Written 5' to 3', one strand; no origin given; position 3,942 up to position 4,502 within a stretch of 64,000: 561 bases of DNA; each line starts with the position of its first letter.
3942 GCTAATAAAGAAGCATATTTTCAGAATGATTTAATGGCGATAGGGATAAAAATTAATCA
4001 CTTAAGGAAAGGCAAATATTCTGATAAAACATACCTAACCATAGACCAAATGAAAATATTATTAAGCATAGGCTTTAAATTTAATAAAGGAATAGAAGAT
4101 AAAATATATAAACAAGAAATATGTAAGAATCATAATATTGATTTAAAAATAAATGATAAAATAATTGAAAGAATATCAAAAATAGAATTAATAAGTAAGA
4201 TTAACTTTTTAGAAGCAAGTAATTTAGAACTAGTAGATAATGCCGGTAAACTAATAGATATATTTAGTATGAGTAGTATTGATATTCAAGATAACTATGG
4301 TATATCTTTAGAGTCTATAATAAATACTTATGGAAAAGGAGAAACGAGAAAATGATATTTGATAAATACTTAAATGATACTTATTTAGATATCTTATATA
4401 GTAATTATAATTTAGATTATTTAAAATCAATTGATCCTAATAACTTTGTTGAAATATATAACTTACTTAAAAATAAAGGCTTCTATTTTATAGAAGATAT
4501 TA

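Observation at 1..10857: Multigene cluster of HA-repeat and HA-like-repeat proteins that all share one ~75-aa C-terminal module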

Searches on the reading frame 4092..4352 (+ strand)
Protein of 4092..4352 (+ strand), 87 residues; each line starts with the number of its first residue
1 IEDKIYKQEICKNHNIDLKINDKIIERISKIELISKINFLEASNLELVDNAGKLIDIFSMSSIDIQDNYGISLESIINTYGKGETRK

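Call 9: find_homologous_proteins(query=A1, max_evalue=0.001)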
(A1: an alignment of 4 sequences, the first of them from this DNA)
Query A1 (4 sequences) (82 aa, profile of the alignment): 40 proteins with E <= 0.001 among 315 candidates.
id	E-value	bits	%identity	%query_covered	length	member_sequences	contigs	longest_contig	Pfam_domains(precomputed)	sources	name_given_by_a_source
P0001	6.9e-35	137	46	88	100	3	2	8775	-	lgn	-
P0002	1.2e-33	133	94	100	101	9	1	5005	-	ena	-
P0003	3.0e-32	128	94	99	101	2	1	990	-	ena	-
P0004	5.8e-32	127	86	100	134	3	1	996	-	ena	-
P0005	1.1e-31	126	89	100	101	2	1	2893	-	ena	-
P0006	2.3e-31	125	89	100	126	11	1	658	-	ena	-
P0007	4.4e-31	124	87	100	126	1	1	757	-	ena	-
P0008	5.6e-31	124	89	100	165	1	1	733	-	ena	-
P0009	5.9e-31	124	90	100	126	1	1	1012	-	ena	-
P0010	1.1e-30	123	83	100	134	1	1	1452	-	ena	-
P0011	4.3e-30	121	83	100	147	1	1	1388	-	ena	-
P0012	5.6e-30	121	83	100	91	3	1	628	-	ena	-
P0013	3.6e-28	115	45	100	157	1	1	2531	PF03457.20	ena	-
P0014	3.6e-28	115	83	100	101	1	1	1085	-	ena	-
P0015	1.9e-27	113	90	83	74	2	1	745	-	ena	-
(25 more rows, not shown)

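Call 10: search_solved_structures(query=A1, max_evalue=10)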
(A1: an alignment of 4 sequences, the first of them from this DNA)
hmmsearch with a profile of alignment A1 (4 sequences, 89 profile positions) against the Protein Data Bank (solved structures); distinct sequences matched with E-value up to 10: 7.
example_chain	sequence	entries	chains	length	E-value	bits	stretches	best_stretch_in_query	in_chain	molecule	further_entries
2cu0_A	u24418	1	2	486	0.11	15.7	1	12-68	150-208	Inosine-5'-monophosphate dehydrogenase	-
2uv6_A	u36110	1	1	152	0.63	13.2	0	41-59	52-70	5'-AMP-ACTIVATED PROTEIN KINASE SUBUNIT GAMMA-1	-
3kpb_A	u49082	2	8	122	0.64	13.2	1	25-61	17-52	Uncharacterized protein MJ0100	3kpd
3kpc_A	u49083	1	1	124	0.65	13.2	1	25-61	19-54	Uncharacterized protein MJ0100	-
4gqw_A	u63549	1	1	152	0.71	13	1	22-61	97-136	CBS domain-containing protein CBSX1, chloroplastic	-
2uv4_A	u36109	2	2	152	0.82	12.8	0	41-59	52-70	5'-AMP-ACTIVATED PROTEIN KINASE SUBUNIT GAMMA-1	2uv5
4gqv_A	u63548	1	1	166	0.83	12.8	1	22-61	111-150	CBS domain-containing protein CBSX1, chloroplastic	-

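Call 31: predict_structure(alignment_id=A2)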
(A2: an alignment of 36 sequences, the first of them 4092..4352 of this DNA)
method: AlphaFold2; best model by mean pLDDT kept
length: 87 residues; sequences in the alignment: 36
mean_pLDDT: 92.1   pTM: 0.83
mean pLDDT of the five models: 92.1, 91.9, 90.9, 90.7, 90.4
residues with pLDDT >= 90: 76; 70-90: 6; 50-70: 2; < 50: 3
segments of 3 or more residues with pLDDT < 50: 85-87
pLDDT, mean of each block of 10 residues (from residue 1): 90 96 95 96 96 97 96 96 58
secondary structure, 60 per line:
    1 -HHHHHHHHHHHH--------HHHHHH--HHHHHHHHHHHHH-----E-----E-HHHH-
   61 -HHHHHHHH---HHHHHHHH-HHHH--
elements in order: H2-13 H22-27 H30-42 H56-59 H62-69 H73-80 H82-85

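Call 35: find_related_loci(query=A2, collection=genome_contigs, flank=10000)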
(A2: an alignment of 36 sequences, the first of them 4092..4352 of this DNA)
Query A2 (87 aa) in genome_contigs; peptide patterns used: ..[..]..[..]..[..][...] (x = any residue, [..] = any of these).
67 stretches matched a pattern; 53 encode a relative of the query (tblastn E <= 1e-3); 51 distinct loci.
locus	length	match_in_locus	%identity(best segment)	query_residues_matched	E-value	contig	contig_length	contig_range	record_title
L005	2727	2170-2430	93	1-87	5e-48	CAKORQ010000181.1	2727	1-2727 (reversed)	MAG: uncultured Bacilli bacterium isolate REFINED_METABAT215_TOP10_CONTIGS_1500_ASSEMBLY_K77_MERGED__Hadza_MoBio_hadza-I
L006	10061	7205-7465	91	1-87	3e-47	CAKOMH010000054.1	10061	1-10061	MAG: uncultured Bacilli bacterium isolate REFINED_METABAT215_TOP10_CONTIGS_1500_ASSEMBLY_K77_MERGED__Hadza_MoBio_hadza-I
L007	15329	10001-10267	92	1-87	2e-47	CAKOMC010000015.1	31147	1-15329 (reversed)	MAG: uncultured Bacilli bacterium isolate REFINED_METABAT215_TOP10_CONTIGS_1500_ASSEMBLY_K77_MERGED__Hadza_PheChl_Fiber-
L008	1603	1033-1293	91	1-87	5e-48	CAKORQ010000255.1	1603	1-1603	MAG: uncultured Bacilli bacterium isolate REFINED_METABAT215_TOP10_CONTIGS_1500_ASSEMBLY_K77_MERGED__Hadza_MoBio_hadza-I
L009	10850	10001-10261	92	1-87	1e-46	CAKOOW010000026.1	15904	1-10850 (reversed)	MAG: uncultured Bacilli bacterium isolate REFINED_METABAT215_TOP10_CONTIGS_1500_ASSEMBLY_K77_MERGED__Hadza_MoBio_hadza-E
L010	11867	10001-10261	90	1-87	7e-46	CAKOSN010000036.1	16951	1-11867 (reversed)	MAG: uncultured Bacilli bacterium isolate REFINED_METABAT215_TOP10_CONTIGS_1500_ASSEMBLY_K77_MERGED__Hadza_PheChl_Fiber-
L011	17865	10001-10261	87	1-87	4e-45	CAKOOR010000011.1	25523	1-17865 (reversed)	MAG: uncultured Bacilli bacterium isolate REFINED_METABAT215_TOP10_CONTIGS_1500_ASSEMBLY_K77_MERGED__Hadza_PheChl_Fiber-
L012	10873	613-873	89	1-87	1e-44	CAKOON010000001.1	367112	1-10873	MAG: uncultured Bacilli bacterium isolate REFINED_METABAT215_TOP10_CONTIGS_1500_ASSEMBLY_K77_MERGED__Hadza_MoBio_hadza-A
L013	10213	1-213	92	17-87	4e-37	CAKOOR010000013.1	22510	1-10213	MAG: uncultured Bacilli bacterium isolate REFINED_METABAT215_TOP10_CONTIGS_1500_ASSEMBLY_K77_MERGED__Hadza_PheChl_Fiber-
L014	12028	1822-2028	62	19-87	1e-23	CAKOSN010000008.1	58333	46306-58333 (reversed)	MAG: uncultured Bacilli bacterium isolate REFINED_METABAT215_TOP10_CONTIGS_1500_ASSEMBLY_K77_MERGED__Hadza_PheChl_Fiber-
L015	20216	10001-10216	63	16-87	2e-23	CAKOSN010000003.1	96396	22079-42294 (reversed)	MAG: uncultured Bacilli bacterium isolate REFINED_METABAT215_TOP10_CONTIGS_1500_ASSEMBLY_K77_MERGED__Hadza_PheChl_Fiber-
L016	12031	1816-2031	61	16-87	7e-23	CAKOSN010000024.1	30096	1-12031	MAG: uncultured Bacilli bacterium isolate REFINED_METABAT215_TOP10_CONTIGS_1500_ASSEMBLY_K77_MERGED__Hadza_PheChl_Fiber-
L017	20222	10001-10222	58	12-85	1e-20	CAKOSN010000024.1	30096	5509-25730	MAG: uncultured Bacilli bacterium isolate REFINED_METABAT215_TOP10_CONTIGS_1500_ASSEMBLY_K77_MERGED__Hadza_PheChl_Fiber-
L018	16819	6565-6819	52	1-82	2e-20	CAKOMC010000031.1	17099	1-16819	MAG: uncultured Bacilli bacterium isolate REFINED_METABAT215_TOP10_CONTIGS_1500_ASSEMBLY_K77_MERGED__Hadza_PheChl_Fiber-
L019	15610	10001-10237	56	11-83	3e-19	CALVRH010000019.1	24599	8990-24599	MAG: uncultured Bacilli bacterium isolate BRZ_L__bin94 genome assembly, contig: BRZ_L__NODE_4210_length_24599_cov_43.229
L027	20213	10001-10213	54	10-80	2e-18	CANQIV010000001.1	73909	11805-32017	MAG: uncultured Bacilli bacterium isolate Lapin-027__bin54 genome assembly, contig: Lapin-027__NODE_244_length_73909_cov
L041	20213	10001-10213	46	10-80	2e-15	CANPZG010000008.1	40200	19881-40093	MAG: uncultured Bacilli bacterium isolate Lapin-005__bin107 genome assembly, contig: Lapin-005__NODE_1248_length_40200_c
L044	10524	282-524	42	3-80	7e-15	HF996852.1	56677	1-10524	Clostridium sp. CAG:710 genomic scaffold, scf26, whole genome shotgun sequence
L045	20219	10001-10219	49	9-82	1e-14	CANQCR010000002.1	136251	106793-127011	MAG: uncultured Bacilli bacterium isolate Lapin-004__bin25 genome assembly, contig: Lapin-004__NODE_72_length_136251_cov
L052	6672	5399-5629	45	10-82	3e-13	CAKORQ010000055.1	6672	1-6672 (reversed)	MAG: uncultured Bacilli bacterium isolate REFINED_METABAT215_TOP10_CONTIGS_1500_ASSEMBLY_K77_MERGED__Hadza_MoBio_hadza-I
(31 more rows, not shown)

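Call 41: search_protein_families(library=pfam, proteins=[L045:2320-3150:+, L045:3260-4996:+, L045:5750-6889:+, L045:7181-10237:+, L045:10247-10570:+, L045:10765-11472:-, L045:11465-13318:-, L045:13396-14190:-, L045:14526-15452:+, L045:16433-19135:+], max_evalue=0.001)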
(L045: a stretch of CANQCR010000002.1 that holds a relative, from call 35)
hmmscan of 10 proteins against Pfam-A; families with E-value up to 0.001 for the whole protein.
L045:2320-3150:+ (276 aa): 0 families

L045:3260-4996:+ (578 aa): 0 families

L045:5750-6889:+ (379 aa): 0 families

L045:7181-10237:+ (1018 aa): 4 families
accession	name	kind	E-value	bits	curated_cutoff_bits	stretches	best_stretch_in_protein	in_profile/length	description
PF03457.19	HA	-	4.5e-80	264.3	28.4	6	643-712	2-64/64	Helicase associated domain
PF04851.21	ResIII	-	4.5e-12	46.6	22.5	1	21-161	3-161/164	Type III restriction enzyme, res subunit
PF00270.35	DEAD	-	1.2e-05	25.6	26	0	37-160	11-158/167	DEAD/DEAH box helicase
PF18766.7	SWI2_SNF2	-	0.00063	19.9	26.7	0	101-236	94-219/221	SWI2/SNF2 ATPase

L045:10247-10570:+ (107 aa): 0 families

L045:10765-11472:- (235 aa): 0 families

L045:11465-13318:- (617 aa): 6 families
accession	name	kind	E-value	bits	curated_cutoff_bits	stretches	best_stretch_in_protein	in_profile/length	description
PF01935.23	DUF87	-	3.5e-08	34.3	23.2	1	210-254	22-62/220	Helicase HerA, central domain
PF10412.15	TrwB_AAD_bind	-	8.1e-07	28.7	20.5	0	420-509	219-311/387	Type IV secretion-system coupling protein DNA-binding domain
PF13401.12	AAA_22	-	2e-05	25.3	27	0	213-314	7-73/130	AAA domain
PF13245.12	AAA_19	-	0.00023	21.8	25.1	0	211-254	11-53/134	AAA domain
PF12846.13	AAA_10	-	0.00043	19.9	27.5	0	212-254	22-59/362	AAA-like domain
PF13604.12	AAA_30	-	0.00077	19.7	27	0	424-483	69-124/191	AAA domain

L045:13396-14190:- (264 aa): 3 families
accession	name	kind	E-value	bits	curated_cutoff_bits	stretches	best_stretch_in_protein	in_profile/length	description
PF12833.13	HTH_18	-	7.2e-16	58.7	33.6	1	27-102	1-76/80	Helix-turn-helix domain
PF06445.20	GyrI-like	-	5.5e-10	40.1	26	1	128-256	2-138/155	GyrI-like small molecule binding domain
PF14526.11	Cass2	-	1.5e-09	38.7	27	1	130-258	1-141/150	Integron-associated effector binding protein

L045:14526-15452:+ (308 aa): 0 families

L045:16433-19135:+ (900 aa): 5 families
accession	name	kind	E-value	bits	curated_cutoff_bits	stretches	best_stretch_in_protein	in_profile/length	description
PF02368.24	Big_2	-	6.7e-77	253.9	22.8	6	506-578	3-75/79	Bacterial Ig-like domain (group 2)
PF22359.2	Big-like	-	1.3e-15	57.8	27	0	368-412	2-46/48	Bacterial Ig-like domain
PF21461.3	HL_N-beta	-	3.1e-10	40.1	27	1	537-575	12-48/57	Hyaluronate lyase, N-terminal beta-sheet domain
PF21764.3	Invasin_D4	-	1.1e-05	26.2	27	0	440-476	25-60/88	Invasin, domain 4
PF23486.1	Ig_TMEM132_5th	-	0.00057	20.4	28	0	372-400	89-117/137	TMEM132 fifth domain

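Call 48: search_protein_families(library=pfam, proteins=[window:4092-4352:+, L045:10247-10567:+], max_evalue=10)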
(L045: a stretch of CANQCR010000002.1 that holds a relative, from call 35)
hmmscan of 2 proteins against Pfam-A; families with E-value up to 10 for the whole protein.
window:4092-4352:+ (87 aa): 0 families

L045:10247-10567:+ (107 aa): 1 family
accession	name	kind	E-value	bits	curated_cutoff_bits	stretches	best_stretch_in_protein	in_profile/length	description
PF12918.12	TcdB_N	-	0.071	13.9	27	1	13-42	4-32/66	TcdB toxin N-terminal helical domain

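Call 55: search_protein_families(library=pfam, proteins=[L044:939-3038:+, L013:1999-4554:+, L041:10786-11640:+, L027:2413-4854:+, L006:7870-8484:+, L006:8499-9101:+, L017:10645-12651:+, L052:1345-2928:+], max_evalue=0.001)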
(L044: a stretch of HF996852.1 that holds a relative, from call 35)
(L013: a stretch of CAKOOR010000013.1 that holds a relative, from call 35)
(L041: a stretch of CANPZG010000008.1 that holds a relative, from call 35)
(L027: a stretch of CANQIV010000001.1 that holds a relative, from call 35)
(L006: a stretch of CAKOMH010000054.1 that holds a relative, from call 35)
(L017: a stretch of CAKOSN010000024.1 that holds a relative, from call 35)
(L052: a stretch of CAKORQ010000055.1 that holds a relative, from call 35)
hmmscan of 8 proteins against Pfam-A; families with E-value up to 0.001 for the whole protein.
L044:939-3038:+ (700 aa): 3 families
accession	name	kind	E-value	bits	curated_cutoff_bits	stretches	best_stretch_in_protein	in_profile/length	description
PF00664.28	ABC_membrane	-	3.1e-32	112.8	28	1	169-435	4-273/274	ABC transporter transmembrane region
PF03412.21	Peptidase_C39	-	4.1e-32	111.2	22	1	8-136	2-127/133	Peptidase C39 family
PF00005.33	ABC_tran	-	3.9e-24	86.2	25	1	498-645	1-136/137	ABC transporter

L013:1999-4554:+ (852 aa): 5 families
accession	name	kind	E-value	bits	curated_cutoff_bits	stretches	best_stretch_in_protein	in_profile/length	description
PF00005.33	ABC_tran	-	2.9e-33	115.8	25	1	55-200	1-136/137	ABC transporter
PF02687.27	FtsX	-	2.3e-14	53.9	25.5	1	726-845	2-120/120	FtsX-like permease C-terminal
PF02463.25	SMC_N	-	2e-07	31.1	40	1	64-238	23-206/220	RecF/RecN/SMC N terminal domain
PF13304.12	AAA_21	-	1.6e-05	25.5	27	0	156-234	221-303/304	AAA domain, putative AbiEii toxin, Type IV TA system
PF13555.12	AAA_29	-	3.6e-05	23.9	27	1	56-82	13-39/61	P-loop containing region of AAA domain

L041:10786-11640:+ (285 aa): 6 families
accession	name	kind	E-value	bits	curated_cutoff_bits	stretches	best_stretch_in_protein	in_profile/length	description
PF00005.33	ABC_tran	-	3.3e-26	92.9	25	1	20-159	1-137/137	ABC transporter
PF13304.12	AAA_21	-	2.1e-15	58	27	2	127-189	234-298/304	AAA domain, putative AbiEii toxin, Type IV TA system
PF13401.12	AAA_22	-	3.7e-05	24.5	27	0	31-161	6-96/130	AAA domain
PF13555.12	AAA_29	-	0.00013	22.1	27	1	14-58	8-50/61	P-loop containing region of AAA domain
PF13175.12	AAA_15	-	0.00032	20.9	32.1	0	13-115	9-113/374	AAA ATPase domain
PF02463.25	SMC_N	-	0.00081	19.3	40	0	13-57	8-51/220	RecF/RecN/SMC N terminal domain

L027:2413-4854:+ (814 aa): 4 families
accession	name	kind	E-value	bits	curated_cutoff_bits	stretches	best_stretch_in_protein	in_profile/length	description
PF00005.33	ABC_tran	-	2.8e-35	122.3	25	1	30-178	1-136/137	ABC transporter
PF02687.27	FtsX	-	6.1e-19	68.7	25.5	1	688-807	2-120/120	FtsX-like permease C-terminal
PF02463.25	SMC_N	-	8.6e-06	25.8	40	1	28-218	13-207/220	RecF/RecN/SMC N terminal domain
PF03193.22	RsgA_GTPase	-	0.00071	19.9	30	0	11-78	77-139/174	RsgA GTPase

L006:7870-8484:+ (205 aa): 0 families

L006:8499-9101:+ (201 aa): 0 families

L017:10645-12651:+ (669 aa): 0 families

L052:1345-2928:+ (528 aa): 0 families

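Call 58: search_protein_representatives(alignment_id=A2)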
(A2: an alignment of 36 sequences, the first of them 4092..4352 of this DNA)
Query: 36 sequences, 116 profile positions. Proteins with E-value up to 0.001 (for the whole library): 327; up to 1e-10: 198; up to 1e-30: 15. The best 150 are listed.
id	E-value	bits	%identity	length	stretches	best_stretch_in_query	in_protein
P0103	1.1e-46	173.6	-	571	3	10-114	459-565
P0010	1.1e-45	170.4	-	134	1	10-115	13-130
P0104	6.3e-43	161.5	-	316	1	11-111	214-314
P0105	1.2e-41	157.4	-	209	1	10-113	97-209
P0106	3.0e-41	156.1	-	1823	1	11-113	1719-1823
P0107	2.6e-37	143.4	-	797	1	11-113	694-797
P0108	1.7e-36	140.8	-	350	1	11-113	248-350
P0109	8.6e-35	135.3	-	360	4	8-115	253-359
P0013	5.2e-34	132.8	-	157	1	9-115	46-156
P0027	1.0e-33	131.8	-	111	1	15-114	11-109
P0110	5.3e-33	129.5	-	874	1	12-115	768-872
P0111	1.3e-32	128.3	-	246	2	9-115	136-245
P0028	6.0e-32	126.1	-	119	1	8-115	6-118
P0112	6.8e-32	125.9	-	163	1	10-114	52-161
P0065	9.2e-31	122.3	-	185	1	12-113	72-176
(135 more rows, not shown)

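Call 69: fold_search(model_id=the predicted structure, library=pdb)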
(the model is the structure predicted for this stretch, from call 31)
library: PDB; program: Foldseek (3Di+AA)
matches with E <= 10: 33; with E <= 0.001: 0
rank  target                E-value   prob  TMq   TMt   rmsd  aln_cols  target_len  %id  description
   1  3go5                  1.7e+00  0.11  0.25  0.10   7.2        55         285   16  Crystal structure of a multidomain protein with nucleic acid binding domains (sp_0946) from streptococcus pneumoniae tig (released 2009-04-07)
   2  5f64_A                1.7e+00  0.09  0.24  0.12   7.8        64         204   17  Putative positive transcription regulator (sensor EvgS) from Shigella flexneri (released 2015-12-30)
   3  8zwn_C                2.6e+00  0.08  0.25  0.12   8.1        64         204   17  Crystal structure of DNA-binding transcriptional activator EvgA from Escherichia coli str. K-12 substr. MG1655 (released 2025-06-18)
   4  5c10                  3.6e+00  0.05  0.21  0.10   3.9        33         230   21  Nuclease domain of the large terminase subunit gp2 of bacterial virus Sf6 (released 2015-10-21)
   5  6onu_D                3.6e+00  0.04  0.22  0.27  10.8        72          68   12  Complex structure of WhiB1 and region 4 of SigA in P21 space group. (released 2019-11-27)
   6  8c7t_A                5.0e+00  0.07  0.28  0.11   7.1        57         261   23  Unliganded transcriptional pleiotropic repressor CodY from Enterococcus faecalis (released 2023-06-28)
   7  3fbl                  5.0e+00  0.03  0.27  0.28  12.1        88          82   17  Crystal structure of ORF132 of the archaeal virus Acidianus Filamentous Virus 1 (AFV1) (released 2009-11-10)
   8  2vkh_A                5.3e+00  0.02  0.22  0.05  13.9        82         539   20  CRYSTAL STRUCTURE OF THE CATALYTIC DOMAIN OF LETHAL TOXIN FROM CLOSTRIDIUM SORDELLII IN COMPLEX WITH UDP-GLC AND CALCI (released 2008-03-18)
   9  9nfu_A                5.3e+00  0.01  0.19  0.02  14.3        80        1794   21  CryoEM Structure of De Novo Antibody Fragment scFv 6 with C. difficile Toxin B (TcdB) (released 2025-11-12)
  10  9sfa_A                5.7e+00  0.03  0.22  0.09   8.4        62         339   22  Cyclic nucleotide binding transcription factor Bd2879 - apo form (released 2025-10-22)
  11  3koy_E                6.1e+00  0.04  0.33  0.28   8.8        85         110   14  Crystal Structure of ornithine 4,5 aminomutase in complex with ornithine (Aerobic) (released 2010-01-26)
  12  4idh                  6.1e+00  0.03  0.20  0.06   3.9        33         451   21  Crystal Structure of the large terminase subunit gp2 of bacterial virus Sf6 (released 2013-05-01)
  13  7lov_A                6.1e+00  0.01  0.18  0.05  14.0        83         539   20  Crystal structure of Clostridium difficile Toxin B (TcdB) glucosyltransferase in complex with UDP and noeuromycin (released 2021-11-17)
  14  2vkh_B                6.5e+00  0.02  0.22  0.05  13.8        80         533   18  CRYSTAL STRUCTURE OF THE CATALYTIC DOMAIN OF LETHAL TOXIN FROM CLOSTRIDIUM SORDELLII IN COMPLEX WITH UDP-GLC AND CALCI (released 2008-03-18)
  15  7v1n_A                6.9e+00  0.02  0.23  0.02  14.6        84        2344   18  Structure of the Clade 2 C. difficile TcdB in complex with its receptor TFPI (released 2022-02-23)
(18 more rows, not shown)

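Call 71: search_solved_structures(query=A6, max_evalue=0.01)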
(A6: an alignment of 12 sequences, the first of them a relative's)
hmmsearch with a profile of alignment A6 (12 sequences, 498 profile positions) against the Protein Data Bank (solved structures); distinct sequences matched with E-value up to 0.01: 3.
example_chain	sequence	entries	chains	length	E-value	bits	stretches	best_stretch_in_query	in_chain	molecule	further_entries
7clg_A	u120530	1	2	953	4.5e-16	61.9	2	332-418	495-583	Putative helicase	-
6jde_B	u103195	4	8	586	0.00017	23.7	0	121-170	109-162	Putative DNA repair helicase RadD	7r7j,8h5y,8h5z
3h1t_A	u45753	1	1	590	0.006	18.6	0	40-178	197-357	Type I site-specific restriction-modification system, R (Restriction) subunit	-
